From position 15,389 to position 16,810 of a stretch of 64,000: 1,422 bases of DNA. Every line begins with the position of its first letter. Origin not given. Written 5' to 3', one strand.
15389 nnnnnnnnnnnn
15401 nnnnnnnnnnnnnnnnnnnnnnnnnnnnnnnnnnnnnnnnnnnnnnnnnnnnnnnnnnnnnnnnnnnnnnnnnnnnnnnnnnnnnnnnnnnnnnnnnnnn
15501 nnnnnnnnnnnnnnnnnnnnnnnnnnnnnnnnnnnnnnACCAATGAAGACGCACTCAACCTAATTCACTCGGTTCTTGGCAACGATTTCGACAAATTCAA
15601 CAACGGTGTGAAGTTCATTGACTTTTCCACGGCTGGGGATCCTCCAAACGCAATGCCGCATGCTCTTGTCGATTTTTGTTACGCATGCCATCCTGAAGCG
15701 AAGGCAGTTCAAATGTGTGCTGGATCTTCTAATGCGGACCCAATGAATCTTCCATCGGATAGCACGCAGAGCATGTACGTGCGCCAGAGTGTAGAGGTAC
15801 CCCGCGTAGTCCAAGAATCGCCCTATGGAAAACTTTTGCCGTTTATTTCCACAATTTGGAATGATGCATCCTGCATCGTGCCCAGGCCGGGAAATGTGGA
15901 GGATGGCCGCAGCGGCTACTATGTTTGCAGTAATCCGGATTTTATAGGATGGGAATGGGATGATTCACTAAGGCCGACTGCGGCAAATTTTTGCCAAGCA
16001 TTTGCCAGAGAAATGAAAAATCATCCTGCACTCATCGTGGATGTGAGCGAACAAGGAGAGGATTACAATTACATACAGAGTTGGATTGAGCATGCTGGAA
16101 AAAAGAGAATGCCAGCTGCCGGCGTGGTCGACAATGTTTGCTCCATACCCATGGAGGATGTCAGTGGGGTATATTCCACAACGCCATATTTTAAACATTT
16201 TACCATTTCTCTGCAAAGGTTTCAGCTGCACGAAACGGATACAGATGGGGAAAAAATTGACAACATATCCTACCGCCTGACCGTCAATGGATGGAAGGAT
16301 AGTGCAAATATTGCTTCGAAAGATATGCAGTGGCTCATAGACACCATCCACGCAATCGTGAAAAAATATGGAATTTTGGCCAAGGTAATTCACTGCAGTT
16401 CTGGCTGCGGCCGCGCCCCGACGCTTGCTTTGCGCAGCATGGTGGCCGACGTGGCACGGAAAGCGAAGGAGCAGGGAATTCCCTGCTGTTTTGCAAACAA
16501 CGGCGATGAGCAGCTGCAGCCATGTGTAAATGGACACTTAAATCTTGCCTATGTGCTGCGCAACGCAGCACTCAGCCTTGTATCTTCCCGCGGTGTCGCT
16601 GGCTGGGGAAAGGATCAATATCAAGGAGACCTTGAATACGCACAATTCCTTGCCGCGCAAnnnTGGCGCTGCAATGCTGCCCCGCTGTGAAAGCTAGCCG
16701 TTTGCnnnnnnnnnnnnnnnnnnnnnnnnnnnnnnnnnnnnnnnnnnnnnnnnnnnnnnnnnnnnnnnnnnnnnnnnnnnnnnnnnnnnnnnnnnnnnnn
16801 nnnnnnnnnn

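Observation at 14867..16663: Inc-like hairpin anchor fused to a classical (YopH/PTP1B-type) tyrosine-phosphatase signature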

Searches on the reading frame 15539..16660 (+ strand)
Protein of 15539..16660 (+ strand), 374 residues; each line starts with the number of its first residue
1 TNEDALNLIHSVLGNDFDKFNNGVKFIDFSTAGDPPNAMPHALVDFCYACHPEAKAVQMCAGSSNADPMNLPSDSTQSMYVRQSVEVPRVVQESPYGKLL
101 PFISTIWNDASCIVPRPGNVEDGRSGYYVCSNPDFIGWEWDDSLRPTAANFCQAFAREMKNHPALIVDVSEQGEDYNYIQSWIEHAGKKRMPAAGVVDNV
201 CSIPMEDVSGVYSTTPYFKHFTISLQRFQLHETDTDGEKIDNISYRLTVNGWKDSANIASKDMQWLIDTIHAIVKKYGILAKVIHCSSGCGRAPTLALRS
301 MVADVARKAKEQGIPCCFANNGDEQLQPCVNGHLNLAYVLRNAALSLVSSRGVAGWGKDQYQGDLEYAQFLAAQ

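Call 16: predict_structure(alignment_id=A1)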
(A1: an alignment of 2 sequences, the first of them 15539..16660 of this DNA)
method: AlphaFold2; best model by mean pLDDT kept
length: 374 residues; sequences in the alignment: 2
mean_pLDDT: 30.0   pTM: 0.27
mean pLDDT of the five models: 30.0, 29.9, 29.2, 28.9, 27.8
residues with pLDDT >= 90: 0; 70-90: 0; 50-70: 0; < 50: 374
segments of 3 or more residues with pLDDT < 50: 1-374
pLDDT, mean of each block of 10 residues (from residue 1): 31 29 22 24 32 28 21 20 21 28 22 26 27 24 26 31 35 31 26 24 30 31 43 37 44 32 40 39 25 29 39 35 30 37 31 28 36 32
secondary structure, 60 per line:
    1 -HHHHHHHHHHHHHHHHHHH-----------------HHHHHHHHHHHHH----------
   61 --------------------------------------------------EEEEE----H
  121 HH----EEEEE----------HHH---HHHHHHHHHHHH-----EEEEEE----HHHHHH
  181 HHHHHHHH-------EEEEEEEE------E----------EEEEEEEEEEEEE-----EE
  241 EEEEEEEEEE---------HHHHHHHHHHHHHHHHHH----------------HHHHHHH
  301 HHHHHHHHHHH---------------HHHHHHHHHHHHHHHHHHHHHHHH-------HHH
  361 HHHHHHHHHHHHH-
elements in order: H2-20 H38-50 E111-115 E127-131 H148-159 E165-170 H175-188 E196-203 E221-233 E239-250 H260-277 H294-311 H327-350 H358-373

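Call 17: search_protein_representatives(protein=window:15539-16660:+)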
Query: 374 residues. Proteins with E-value up to 0.001 (for the whole library): 34; up to 1e-10: 21; up to 1e-30: 3. The best 34 are listed.
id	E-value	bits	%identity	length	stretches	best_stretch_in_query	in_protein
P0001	1.6e-260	879.7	100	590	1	1-374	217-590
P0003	2.2e-39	151.8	36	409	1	5-370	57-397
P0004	1.0e-31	126.6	31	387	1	9-372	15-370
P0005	4.4e-29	117.9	35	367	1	13-369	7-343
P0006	2.6e-28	115.4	32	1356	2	148-361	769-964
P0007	1.7e-20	89.7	33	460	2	214-372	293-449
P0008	8.5e-19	84.1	35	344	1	237-372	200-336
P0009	1.0e-17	80.5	39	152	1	224-372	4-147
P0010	4.3e-17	78.4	30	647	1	3-372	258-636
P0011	6.4e-17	77.9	38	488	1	127-372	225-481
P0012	6.8e-15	71.2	27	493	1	1-374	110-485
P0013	7.4e-15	71.1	28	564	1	1-372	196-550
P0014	1.2e-14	70.4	32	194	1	216-372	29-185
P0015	1.9e-14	69.8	34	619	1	230-372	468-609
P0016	1.3e-13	67.0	30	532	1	150-373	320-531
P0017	4.0e-13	65.4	32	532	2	230-363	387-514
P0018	5.0e-13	65.1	35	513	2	245-373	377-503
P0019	8.1e-13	64.4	36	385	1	242-352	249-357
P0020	5.0e-12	61.8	30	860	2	144-363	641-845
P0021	3.3e-11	59.1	32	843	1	233-370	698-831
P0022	4.8e-11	58.6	32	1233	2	245-372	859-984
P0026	2.1e-09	53.1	27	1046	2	145-361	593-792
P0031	1.7e-04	37.0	33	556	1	266-365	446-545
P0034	6.5e-04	35.1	33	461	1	261-362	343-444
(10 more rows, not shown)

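Call 23: search_solved_structures(query=A2, max_evalue=10, show_alignments=3)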
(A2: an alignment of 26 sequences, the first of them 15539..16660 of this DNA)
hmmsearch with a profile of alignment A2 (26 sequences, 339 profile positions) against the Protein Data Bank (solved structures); distinct sequences matched with E-value up to 10: 322 (the best 60 are shown).
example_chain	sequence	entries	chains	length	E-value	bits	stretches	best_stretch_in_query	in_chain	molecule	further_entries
6uzt_A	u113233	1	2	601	1.7e-18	70.3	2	175-263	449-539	Receptor-type tyrosine-protein phosphatase alpha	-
2jjd_A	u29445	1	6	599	1.7e-16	63.7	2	143-263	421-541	RECEPTOR-TYPE TYROSINE-PROTEIN PHOSPHATASE EPSILON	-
3sr9_A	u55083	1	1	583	1.5e-11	47.5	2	187-260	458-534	Receptor-type tyrosine-protein phosphatase S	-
1lar_A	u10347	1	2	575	2.1e-11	47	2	186-260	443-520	PROTEIN (LAR)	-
6kr4_A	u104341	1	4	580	2.2e-11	46.9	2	186-260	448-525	Receptor-type tyrosine-protein phosphatase F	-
4bpc_A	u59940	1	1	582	1e-10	44.7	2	175-263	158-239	RECEPTOR-TYPE TYROSINE-PROTEIN PHOSPHATASE S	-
2fh7_A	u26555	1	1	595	1.3e-10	44.3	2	184-263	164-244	Receptor-type tyrosine-protein phosphatase S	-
6d4f_A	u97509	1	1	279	1.5e-10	44.2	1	141-263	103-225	Receptor-type tyrosine-protein phosphatase epsilon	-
6xee_A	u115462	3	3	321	2.5e-10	43.4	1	60-261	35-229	Tyrosine-protein phosphatase non-receptor type 1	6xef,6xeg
6xe8_A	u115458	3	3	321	3.8e-10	42.8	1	60-261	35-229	Tyrosine-protein phosphatase non-receptor type 1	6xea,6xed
1p15_A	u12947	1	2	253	1e-09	41.4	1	175-263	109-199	Protein-tyrosine phosphatase alpha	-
2pi7_A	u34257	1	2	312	1.5e-09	40.9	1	171-266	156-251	Protein tyrosine phosphatase CRYP-2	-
6olq_A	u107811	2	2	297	2.1e-09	40.4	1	60-261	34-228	Tyrosine-protein phosphatase non-receptor type 1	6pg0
7s4f_A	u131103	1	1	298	2.8e-09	40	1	60-261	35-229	Tyrosine-protein phosphatase non-receptor type 1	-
3a5k_A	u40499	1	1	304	3.8e-09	39.5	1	53-261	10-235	Tyrosine-protein phosphatase non-receptor type 1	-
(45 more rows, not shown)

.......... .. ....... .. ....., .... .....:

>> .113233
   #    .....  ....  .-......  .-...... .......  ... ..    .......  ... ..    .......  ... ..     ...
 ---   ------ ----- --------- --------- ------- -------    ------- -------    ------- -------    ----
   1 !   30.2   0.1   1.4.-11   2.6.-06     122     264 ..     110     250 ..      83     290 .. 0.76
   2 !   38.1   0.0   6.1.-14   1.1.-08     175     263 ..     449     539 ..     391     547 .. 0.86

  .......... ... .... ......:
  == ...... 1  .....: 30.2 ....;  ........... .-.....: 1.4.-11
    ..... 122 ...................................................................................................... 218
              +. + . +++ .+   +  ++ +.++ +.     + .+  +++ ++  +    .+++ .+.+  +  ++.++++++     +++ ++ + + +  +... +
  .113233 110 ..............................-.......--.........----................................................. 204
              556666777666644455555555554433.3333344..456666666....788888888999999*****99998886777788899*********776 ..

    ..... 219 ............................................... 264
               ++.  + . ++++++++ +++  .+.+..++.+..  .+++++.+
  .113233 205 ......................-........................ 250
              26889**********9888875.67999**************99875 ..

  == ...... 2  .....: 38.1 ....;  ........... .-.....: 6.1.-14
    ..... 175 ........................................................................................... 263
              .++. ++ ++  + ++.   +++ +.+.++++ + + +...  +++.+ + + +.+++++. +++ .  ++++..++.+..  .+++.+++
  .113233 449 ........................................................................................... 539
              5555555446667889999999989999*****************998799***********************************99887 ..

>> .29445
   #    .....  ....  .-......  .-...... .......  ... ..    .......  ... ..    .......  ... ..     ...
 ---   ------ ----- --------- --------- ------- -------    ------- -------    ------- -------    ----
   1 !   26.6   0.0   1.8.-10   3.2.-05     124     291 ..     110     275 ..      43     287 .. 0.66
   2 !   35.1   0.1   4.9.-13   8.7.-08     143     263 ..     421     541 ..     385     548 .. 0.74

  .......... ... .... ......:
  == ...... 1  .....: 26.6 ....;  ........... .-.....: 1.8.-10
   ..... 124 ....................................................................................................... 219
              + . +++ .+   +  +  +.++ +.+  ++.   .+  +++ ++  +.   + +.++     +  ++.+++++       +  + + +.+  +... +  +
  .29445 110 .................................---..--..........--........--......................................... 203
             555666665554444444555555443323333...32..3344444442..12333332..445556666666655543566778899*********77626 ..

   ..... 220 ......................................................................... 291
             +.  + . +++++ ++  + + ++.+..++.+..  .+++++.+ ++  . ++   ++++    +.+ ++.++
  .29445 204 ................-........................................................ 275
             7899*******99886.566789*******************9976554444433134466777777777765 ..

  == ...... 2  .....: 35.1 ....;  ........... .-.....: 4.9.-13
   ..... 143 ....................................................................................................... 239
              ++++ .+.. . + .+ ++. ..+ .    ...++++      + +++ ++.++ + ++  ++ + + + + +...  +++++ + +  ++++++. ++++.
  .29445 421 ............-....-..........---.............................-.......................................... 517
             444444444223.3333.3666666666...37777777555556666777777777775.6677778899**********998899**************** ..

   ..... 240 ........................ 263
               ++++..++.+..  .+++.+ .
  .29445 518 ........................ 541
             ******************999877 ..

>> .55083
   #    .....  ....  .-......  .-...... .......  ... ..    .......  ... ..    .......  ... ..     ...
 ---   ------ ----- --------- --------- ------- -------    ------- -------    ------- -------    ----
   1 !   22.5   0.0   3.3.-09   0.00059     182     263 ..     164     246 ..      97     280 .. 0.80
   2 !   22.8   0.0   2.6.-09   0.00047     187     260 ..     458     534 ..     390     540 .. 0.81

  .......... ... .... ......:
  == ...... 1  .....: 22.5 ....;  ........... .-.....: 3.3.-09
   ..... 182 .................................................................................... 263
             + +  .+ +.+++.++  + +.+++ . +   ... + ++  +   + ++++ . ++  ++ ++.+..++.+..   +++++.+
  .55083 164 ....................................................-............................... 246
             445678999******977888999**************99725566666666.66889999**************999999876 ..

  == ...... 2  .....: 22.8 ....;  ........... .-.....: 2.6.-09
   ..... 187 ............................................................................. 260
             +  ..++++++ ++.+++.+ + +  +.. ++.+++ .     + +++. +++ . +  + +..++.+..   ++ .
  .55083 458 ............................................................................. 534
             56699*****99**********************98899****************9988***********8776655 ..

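Call 26: find_homologous_proteins(query=A2, max_evalue=0.001)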
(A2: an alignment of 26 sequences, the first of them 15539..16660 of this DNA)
Query A2 (26 sequences) (374 aa, profile of the alignment): 3 proteins with E <= 0.001 among 4423 candidates.
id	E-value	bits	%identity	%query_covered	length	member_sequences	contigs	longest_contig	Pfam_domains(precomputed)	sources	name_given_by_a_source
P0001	1.5e-101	358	100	100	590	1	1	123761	-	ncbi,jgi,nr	ncbi:MAG: hypothetical protein LBP65_03665 [Puniceicoccales bacterium]|jgi:hypothetical protein|nr:h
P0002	9.6e-97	342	70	99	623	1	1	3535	-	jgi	jgi:hypothetical protein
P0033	2.3e-75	272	35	25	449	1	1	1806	-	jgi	jgi:hypothetical protein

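Call 27: list_cluster_members(proteins=[P0003, P0004, P0005, P0006, P0010, P0013, P0016, P0021, P0031, P0034])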
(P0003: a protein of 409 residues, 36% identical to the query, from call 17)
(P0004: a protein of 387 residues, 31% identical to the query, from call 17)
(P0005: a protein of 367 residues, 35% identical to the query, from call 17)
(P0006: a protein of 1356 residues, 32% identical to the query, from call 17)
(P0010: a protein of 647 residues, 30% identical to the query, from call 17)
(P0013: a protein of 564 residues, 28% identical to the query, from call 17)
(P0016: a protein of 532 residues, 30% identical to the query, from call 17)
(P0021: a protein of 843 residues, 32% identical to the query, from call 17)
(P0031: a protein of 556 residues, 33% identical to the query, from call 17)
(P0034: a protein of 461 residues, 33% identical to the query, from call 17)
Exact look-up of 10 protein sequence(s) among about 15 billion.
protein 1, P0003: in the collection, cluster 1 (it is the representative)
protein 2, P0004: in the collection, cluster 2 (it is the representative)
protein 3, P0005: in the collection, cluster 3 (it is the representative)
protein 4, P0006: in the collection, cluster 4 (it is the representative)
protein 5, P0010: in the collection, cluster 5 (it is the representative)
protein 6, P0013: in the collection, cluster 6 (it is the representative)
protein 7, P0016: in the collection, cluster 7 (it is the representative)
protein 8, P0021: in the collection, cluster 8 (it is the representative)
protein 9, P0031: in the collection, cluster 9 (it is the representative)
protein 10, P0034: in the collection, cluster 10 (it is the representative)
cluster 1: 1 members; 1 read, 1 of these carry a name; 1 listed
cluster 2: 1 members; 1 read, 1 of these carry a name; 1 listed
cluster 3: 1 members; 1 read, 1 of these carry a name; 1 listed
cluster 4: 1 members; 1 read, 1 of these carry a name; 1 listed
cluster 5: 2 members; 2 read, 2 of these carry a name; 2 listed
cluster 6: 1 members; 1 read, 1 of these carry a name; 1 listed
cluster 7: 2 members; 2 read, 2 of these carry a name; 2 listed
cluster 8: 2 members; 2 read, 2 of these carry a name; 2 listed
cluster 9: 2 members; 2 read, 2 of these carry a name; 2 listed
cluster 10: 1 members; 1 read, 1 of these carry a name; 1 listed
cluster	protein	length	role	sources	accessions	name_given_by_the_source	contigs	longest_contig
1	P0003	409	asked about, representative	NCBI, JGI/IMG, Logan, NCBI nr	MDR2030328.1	MAG: hypothetical protein LBP65_02585 [Puniceicoccales bacterium] | hypothetical protein | hypothetical protein [Puniceicoccales bacterium]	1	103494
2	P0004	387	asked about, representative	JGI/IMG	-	hypothetical protein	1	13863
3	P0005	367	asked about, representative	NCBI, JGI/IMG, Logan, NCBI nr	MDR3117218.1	MAG: hypothetical protein LBT98_01460 [Puniceicoccales bacterium] | hypothetical protein | hypothetical protein [Puniceicoccales bacterium]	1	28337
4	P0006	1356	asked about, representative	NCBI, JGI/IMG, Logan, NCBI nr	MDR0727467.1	MAG: hypothetical protein LBF26_01040 [Puniceicoccales bacterium] | protein tyrosine phosphatase | hypothetical protein [Puniceicoccales bacterium]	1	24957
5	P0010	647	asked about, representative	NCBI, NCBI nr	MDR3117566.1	MAG: hypothetical protein LBT98_03275 [Puniceicoccales bacterium] | hypothetical protein [Puniceicoccales bacterium]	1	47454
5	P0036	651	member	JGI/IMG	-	hypothetical protein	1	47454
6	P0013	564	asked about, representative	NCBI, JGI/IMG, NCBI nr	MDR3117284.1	MAG: hypothetical protein LBT98_01810 [Puniceicoccales bacterium] | protein tyrosine phosphatase | hypothetical protein [Puniceicoccales bacterium]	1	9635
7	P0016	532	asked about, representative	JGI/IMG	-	hypothetical protein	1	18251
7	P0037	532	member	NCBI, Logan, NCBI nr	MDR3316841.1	MAG: hypothetical protein LBS68_02055 [Puniceicoccales bacterium] | hypothetical protein [Puniceicoccales bacterium]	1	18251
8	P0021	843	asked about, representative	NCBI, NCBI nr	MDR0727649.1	MAG: hypothetical protein LBF26_02020 [Puniceicoccales bacterium] | hypothetical protein [Puniceicoccales bacterium]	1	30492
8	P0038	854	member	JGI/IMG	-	hypothetical protein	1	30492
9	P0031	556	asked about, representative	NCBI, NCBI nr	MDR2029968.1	MAG: hypothetical protein LBP65_00685 [Puniceicoccales bacterium] | hypothetical protein [Puniceicoccales bacterium]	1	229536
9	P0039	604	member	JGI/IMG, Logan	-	hypothetical protein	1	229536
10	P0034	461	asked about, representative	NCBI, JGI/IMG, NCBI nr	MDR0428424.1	MAG: hypothetical protein LBG86_00085 [Puniceicoccales bacterium] | hypothetical protein | hypothetical protein [Puniceicoccales bacterium]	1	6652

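Call 32: predict_structure(alignment_id=A2)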
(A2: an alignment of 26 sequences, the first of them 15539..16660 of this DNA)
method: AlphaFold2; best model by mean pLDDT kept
length: 374 residues; sequences in the alignment: 26
mean_pLDDT: 88.0   pTM: 0.91
mean pLDDT of the five models: 88.0, 87.6, 87.1, 86.8, 86.3
residues with pLDDT >= 90: 259; 70-90: 62; 50-70: 41; < 50: 12
segments of 3 or more residues with pLDDT < 50: 62-68, 214-217
pLDDT, mean of each block of 10 residues (from residue 1): 97 95 94 75 92 74 49 89 89 64 75 93 91 70 84 96 96 81 91 95 83 54 93 95 95 90 95 95 94 97 98 97 95 98 97 91 97 97
secondary structure, 60 per line:
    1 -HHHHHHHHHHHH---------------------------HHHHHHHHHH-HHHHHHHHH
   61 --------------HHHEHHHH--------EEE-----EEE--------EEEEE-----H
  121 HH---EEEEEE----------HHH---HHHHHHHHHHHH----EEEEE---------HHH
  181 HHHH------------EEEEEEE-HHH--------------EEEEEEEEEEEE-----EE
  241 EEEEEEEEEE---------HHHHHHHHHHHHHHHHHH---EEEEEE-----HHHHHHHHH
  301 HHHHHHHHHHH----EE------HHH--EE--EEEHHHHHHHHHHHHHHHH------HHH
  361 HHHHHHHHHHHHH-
elements in order: H2-13 H41-50 H52-60 H79-82 E91-93 E99-101 E110-114 E126-131 H148-159 E164-168 H178-184 E197-203 E222-233 E239-250 H260-277 E281-286 H292-311 E333-335 H336-351 H358-373

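Call 34: fold_search(model_id=the predicted structure, library=pdb)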
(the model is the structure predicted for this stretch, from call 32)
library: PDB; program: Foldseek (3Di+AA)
matches with E <= 10: 1471; with E <= 0.001: 530
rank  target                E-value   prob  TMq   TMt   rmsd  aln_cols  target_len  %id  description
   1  1q1m                  2.2e-09  1.00  0.35  0.42  12.4       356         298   15  A Highly Efficient Approach to a Selective and Cell Active PTP1B inhibitors (released 2003-09-16)
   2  6xef                  3.9e-09  1.00  0.35  0.42  12.8       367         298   15  Crystal structure of the PTP1B YopH WPD loop Chimera 4 bound to vanadate (released 2021-12-15)
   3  8gvv                  4.1e-09  1.00  0.36  0.45  13.1       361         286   13  PTPN21 PTP domain C1108S mutant (released 2023-09-20)
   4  2cni                  4.9e-09  1.00  0.33  0.40  12.8       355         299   13  Structural Insights into the Design of Nonpeptidic Isothiazolidinone- Containing Inhibitors of Protein Tyrosine Phosphat (released 2006-09-27)
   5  1lqf_A                5.2e-09  1.00  0.36  0.45  12.1       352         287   12  Structure of PTP1b in Complex with a Peptidic Bisphosphonate Inhibitor (released 2002-07-24)
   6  2vex                  5.2e-09  1.00  0.33  0.40  12.9       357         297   14  CRYSTAL STRUCTURE OF PROTEIN TYROSINE PHOSPHATASE 1B IN COMPLEX WITH AN ISOTHIAZOLIDINONE-CONTAINING INHIBITOR (released 2007-11-06)
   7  2bge                  5.8e-09  1.00  0.37  0.45  10.7       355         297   15  Structure-based design of Protein Tyrosine Phosphatase-1B Inhibitors (released 2005-05-04)
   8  7s4f                  6.2e-09  1.00  0.34  0.41  12.2       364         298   15  Protein Tyrosine Phosphatase 1B - F182Q mutant bound with Hepes (released 2022-09-21)
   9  8s0k_A                7.3e-09  1.00  0.43  0.33  12.1       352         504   13  A fragment-based inhibitor of SHP2 (released 2024-03-20)
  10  7ppm_A                7.3e-09  1.00  0.41  0.53  10.2       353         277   14  SHP2 catalytic domain in complex with IRS1 (889-901) phosphopeptide (pSer-892, pTyr-896) (released 2022-09-07)
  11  1g1f_A                7.3e-09  1.00  0.34  0.41  12.3       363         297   15  CRYSTAL STRUCTURE OF PROTEIN TYROSINE PHOSPHATASE 1B COMPLEXED WITH A TRI-PHOSPHORYLATED PEPTIDE (RDI(PTR)ETD(PTR)(PTR (released 2001-01-17)
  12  6xee                  7.8e-09  1.00  0.35  0.42  12.5       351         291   13  Crystal Structure of the PTP1B YopH WPD loop Chimera 4 apo form (released 2021-12-15)
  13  6xe8                  8.2e-09  1.00  0.36  0.44  11.8       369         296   15  Crystal Structure of the PTP1B YopH WPD loop Chimera 3 apo form (released 2021-12-15)
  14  6xed                  8.2e-09  1.00  0.36  0.43  12.7       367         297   16  Crystal Structure of the PTP1B YopH WPD loop Chimera 3 bound to tungstate (released 2021-12-15)
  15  1bzc                  8.2e-09  1.00  0.34  0.42  12.3       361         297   14  HUMAN PTP1B CATALYTIC DOMAIN COMPLEXED WITH TPI (released 1999-02-16)
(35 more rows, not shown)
